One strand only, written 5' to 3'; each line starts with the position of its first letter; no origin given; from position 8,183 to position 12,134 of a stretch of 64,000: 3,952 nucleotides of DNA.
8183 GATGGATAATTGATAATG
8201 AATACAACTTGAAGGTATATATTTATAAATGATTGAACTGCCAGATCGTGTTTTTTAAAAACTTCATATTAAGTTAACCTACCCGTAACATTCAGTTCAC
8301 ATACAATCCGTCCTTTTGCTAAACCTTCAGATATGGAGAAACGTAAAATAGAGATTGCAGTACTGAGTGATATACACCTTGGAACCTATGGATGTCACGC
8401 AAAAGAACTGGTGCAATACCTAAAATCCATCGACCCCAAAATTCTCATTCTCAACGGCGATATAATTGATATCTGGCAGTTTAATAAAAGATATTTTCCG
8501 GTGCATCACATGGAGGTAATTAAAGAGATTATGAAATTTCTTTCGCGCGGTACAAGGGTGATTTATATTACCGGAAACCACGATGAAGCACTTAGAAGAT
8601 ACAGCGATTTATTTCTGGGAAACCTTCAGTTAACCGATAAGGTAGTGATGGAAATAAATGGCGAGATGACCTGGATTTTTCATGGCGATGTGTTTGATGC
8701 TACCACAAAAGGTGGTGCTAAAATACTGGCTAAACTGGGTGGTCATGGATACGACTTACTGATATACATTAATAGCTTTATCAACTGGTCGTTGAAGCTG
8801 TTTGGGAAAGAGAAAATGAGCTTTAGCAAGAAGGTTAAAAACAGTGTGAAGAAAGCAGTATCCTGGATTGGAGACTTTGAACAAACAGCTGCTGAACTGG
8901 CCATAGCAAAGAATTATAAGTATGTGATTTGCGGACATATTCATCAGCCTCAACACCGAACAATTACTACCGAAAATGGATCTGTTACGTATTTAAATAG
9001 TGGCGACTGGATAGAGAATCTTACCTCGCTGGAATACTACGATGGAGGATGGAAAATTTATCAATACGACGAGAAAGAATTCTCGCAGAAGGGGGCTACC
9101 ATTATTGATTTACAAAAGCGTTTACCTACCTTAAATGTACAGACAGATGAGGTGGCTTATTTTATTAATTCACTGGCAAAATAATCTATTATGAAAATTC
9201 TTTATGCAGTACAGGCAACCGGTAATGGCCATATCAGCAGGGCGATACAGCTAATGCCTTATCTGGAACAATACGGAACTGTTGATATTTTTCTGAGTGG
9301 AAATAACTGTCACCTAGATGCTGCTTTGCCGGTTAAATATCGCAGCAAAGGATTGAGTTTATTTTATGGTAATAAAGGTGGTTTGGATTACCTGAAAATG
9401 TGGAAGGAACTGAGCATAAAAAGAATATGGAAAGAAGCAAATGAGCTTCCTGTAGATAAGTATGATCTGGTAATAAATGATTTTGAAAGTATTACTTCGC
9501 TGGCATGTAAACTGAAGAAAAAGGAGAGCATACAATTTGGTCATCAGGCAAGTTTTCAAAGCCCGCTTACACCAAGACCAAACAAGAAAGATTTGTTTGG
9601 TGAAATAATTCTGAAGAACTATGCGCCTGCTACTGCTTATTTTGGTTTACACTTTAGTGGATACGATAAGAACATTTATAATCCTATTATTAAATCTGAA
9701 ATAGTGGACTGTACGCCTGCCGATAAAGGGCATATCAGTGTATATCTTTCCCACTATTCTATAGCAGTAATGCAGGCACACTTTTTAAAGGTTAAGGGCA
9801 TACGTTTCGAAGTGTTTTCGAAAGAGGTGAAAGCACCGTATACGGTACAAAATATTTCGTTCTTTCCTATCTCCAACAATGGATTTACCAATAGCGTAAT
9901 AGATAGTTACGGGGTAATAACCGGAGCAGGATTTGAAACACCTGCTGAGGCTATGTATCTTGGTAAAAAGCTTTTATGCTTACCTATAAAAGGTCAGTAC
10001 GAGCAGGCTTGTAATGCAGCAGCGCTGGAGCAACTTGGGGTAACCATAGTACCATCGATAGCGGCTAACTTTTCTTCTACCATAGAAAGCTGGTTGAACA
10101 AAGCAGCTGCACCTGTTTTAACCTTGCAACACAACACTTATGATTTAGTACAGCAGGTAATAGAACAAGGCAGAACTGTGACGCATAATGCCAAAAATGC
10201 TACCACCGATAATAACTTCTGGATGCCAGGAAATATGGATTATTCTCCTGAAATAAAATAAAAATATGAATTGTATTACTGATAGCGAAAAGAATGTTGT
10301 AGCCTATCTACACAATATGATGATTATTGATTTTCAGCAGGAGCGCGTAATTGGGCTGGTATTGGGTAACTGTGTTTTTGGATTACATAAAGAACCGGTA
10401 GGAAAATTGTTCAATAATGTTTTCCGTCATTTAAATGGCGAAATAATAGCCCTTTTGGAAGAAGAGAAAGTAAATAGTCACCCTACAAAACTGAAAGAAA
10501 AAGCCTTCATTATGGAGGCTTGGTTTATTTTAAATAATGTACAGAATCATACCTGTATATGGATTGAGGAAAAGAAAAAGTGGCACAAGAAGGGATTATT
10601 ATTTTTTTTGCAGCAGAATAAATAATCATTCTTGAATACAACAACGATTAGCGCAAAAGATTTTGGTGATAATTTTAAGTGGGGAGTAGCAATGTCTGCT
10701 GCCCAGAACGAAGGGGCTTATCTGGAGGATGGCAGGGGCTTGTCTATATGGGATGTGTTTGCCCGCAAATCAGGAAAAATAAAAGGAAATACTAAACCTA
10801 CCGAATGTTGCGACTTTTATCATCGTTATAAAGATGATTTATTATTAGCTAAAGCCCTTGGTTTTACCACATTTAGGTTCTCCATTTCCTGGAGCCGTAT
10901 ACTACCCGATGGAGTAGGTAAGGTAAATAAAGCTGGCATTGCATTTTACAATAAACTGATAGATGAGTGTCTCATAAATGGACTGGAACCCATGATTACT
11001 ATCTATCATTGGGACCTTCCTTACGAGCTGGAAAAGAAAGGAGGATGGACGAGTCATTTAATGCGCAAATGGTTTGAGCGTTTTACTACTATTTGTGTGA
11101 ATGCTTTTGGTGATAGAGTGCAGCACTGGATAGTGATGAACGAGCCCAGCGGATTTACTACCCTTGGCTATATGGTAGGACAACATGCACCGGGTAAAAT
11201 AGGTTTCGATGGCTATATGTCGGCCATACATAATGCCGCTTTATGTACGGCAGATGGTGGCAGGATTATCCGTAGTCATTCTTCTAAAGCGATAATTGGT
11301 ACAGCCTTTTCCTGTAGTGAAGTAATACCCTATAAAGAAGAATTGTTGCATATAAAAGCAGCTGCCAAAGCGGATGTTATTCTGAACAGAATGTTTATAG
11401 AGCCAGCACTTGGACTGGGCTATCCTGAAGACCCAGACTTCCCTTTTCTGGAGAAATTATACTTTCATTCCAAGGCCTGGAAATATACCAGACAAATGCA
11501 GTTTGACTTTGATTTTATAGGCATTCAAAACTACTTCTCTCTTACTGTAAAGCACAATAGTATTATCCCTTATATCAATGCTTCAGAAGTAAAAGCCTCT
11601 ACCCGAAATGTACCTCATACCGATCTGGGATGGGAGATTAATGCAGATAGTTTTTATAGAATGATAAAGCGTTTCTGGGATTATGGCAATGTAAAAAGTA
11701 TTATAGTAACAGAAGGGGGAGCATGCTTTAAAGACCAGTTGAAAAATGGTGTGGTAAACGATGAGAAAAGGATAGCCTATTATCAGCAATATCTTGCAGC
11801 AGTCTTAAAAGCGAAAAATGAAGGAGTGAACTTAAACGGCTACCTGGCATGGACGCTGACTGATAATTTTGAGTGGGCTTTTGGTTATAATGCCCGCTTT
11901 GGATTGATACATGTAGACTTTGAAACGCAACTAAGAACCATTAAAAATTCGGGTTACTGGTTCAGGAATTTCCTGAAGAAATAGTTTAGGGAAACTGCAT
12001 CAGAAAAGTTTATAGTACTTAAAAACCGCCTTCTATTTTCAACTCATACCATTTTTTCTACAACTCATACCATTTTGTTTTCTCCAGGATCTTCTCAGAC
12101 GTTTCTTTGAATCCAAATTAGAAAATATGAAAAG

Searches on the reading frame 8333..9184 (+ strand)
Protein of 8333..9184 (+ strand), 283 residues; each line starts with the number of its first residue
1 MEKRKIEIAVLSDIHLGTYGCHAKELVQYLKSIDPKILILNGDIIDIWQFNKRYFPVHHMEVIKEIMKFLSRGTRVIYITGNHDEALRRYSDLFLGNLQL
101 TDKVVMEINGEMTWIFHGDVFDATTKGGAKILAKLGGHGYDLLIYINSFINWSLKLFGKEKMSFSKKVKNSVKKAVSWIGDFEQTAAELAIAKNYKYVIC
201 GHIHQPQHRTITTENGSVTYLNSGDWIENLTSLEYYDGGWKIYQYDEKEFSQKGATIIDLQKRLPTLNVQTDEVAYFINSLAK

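Call 6: search_protein_families(library=pfam, proteins=[window:8333-9184:+])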
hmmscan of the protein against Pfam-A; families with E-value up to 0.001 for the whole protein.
window:8333-9184:+ (283 aa): 2 families
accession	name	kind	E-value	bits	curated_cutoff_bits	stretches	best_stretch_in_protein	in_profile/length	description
PF00149.33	Metallophos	-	1.2e-13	52.4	21.5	1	8-206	3-191/191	Calcineurin-like phosphoesterase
PF12850.12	Metallophos_2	-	1.3e-12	48.5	27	1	7-127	2-95/154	Calcineurin-like phosphoesterase superfamily domain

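Call 7: search_protein_families(library=ncbifam, proteins=[window:8333-9184:+])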
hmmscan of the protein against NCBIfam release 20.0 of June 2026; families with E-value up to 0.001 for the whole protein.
window:8333-9184:+ (283 aa): 5 families
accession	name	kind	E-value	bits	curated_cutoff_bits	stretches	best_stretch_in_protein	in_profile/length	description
NF003743.0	PRK05340.1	equivalog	8.4e-14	51.3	134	1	7-244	3-238/242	UDP-2,3-diacylglucosamine diphosphatase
TIGR01854.1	lipid_A_lpxH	equivalog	2.2e-10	40.2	190.35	1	11-233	4-224/231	UDP-2,3-diacylglucosamine diphosphatase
TIGR00040.1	yfcE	subfamily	1.2e-05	25.4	56.25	1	7-145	2-112/158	YfcE family phosphodiesterase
NF053861.1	DS8_antiphage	equivalog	0.00013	19.9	790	0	177-249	201-271/994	anti-phage protein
TIGR04123.1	P_estr_lig_assc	hypoth_equivalog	0.00029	20.3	150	0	25-91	55-116/207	ligase-associated DNA damage response endonuclease PdeM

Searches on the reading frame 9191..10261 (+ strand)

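Call 6: search_protein_families(library=pfam, proteins=[window:9191-10261:+])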
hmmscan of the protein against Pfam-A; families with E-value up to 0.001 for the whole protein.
window:9191-10261:+ (356 aa): 1 family
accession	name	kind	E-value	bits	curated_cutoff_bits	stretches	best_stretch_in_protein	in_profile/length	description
PF13528.12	Glyco_trans_1_3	-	8.3e-28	97.9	25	1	1-287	1-303/322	Glycosyl transferase family 1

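Call 7: search_protein_families(library=ncbifam, proteins=[window:9191-10261:+])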
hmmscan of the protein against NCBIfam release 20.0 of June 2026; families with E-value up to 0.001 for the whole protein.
window:9191-10261:+ (356 aa): 1 family
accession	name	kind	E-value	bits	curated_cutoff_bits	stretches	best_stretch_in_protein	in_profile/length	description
TIGR00661.1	MJ1255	subfamily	3.2e-40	138.4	195.9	1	2-304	1-311/321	MJ1255/VC2487 family glycosyltransferase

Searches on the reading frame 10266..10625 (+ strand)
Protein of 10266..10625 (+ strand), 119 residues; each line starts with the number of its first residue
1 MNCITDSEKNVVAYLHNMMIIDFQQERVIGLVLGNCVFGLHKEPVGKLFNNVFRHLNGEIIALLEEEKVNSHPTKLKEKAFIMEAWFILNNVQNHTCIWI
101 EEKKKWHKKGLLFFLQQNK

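Call 6: search_protein_families(library=pfam, proteins=[window:10266-10625:+])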
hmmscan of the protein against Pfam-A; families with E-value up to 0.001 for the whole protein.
window:10266-10625:+ (119 aa): 1 family
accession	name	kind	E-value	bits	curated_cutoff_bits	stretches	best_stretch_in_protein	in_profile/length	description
PF21784.3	Bflower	-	2.9e-05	24.8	25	1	6-74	5-73/116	4-fold beta flower protein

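Call 7: search_protein_families(library=ncbifam, proteins=[window:10266-10625:+])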
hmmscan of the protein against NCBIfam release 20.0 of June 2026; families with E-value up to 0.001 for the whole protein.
window:10266-10625:+ (119 aa): 0 families

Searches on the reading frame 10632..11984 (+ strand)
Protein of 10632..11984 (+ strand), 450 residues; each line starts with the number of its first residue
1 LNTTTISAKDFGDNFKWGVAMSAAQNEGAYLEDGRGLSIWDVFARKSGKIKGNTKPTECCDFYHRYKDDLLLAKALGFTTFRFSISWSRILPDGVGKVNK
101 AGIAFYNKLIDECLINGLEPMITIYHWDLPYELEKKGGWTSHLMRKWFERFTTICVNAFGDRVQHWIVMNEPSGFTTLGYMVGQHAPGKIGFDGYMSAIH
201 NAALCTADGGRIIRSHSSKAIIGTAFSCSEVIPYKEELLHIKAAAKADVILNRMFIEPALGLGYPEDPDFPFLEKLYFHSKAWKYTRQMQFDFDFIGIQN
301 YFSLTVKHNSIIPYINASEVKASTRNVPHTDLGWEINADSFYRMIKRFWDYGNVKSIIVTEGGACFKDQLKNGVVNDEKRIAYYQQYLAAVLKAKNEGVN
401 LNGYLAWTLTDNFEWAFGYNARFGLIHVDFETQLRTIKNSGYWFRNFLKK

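Call 6: search_protein_families(library=pfam, proteins=[window:10632-11984:+])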
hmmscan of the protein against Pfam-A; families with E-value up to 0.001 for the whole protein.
window:10632-11984:+ (450 aa): 2 families
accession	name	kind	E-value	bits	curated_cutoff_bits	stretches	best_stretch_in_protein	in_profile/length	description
PF00232.24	Glyco_hydro_1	-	6.9e-132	440.5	22.6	1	9-449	3-449/453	Glycosyl hydrolase family 1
PF00150.24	Cellulase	-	8e-06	26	23.5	1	65-174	22-132/272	Cellulase (glycosyl hydrolase family 5)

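Call 7: search_protein_families(library=ncbifam, proteins=[window:10632-11984:+])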
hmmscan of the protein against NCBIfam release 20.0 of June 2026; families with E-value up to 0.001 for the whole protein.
window:10632-11984:+ (450 aa): 8 families
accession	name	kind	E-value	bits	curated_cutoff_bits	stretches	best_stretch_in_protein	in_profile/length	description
TIGR03356.1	BGL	equivalog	1.3e-141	472.4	478.5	1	12-444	2-427/427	GH1 family beta-glucosidase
NF010036.0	PRK13511.1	subfamily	3.6e-92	309.4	610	1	9-447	3-462/469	6-phospho-beta-galactosidase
TIGR01233.1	lacG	equivalog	1.4e-80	271.5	561.2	1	9-446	2-464/472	6-phospho-beta-galactosidase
NF007154.0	PRK09589.1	subfamily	1.2e-53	182.6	624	2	10-171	3-176/476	6-phospho-beta-glucosidase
NF007356.0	PRK09852.1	subfamily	1.4e-51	175.7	623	1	10-447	3-465/474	6-phospho-beta-glucosidase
NF007158.0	PRK09593.1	subfamily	1.3e-45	156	639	1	8-445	3-467/478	6-phospho-beta-glucosidase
NF041004.1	Beta_gal_BgaS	equivalog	4.8e-42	144.1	475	2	98-447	123-462/479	beta-galactosidase BgaS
NF011589.0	PRK15014.1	subfamily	1.6e-37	129.9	686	2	13-171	8-178/477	6-phospho-beta-glucosidase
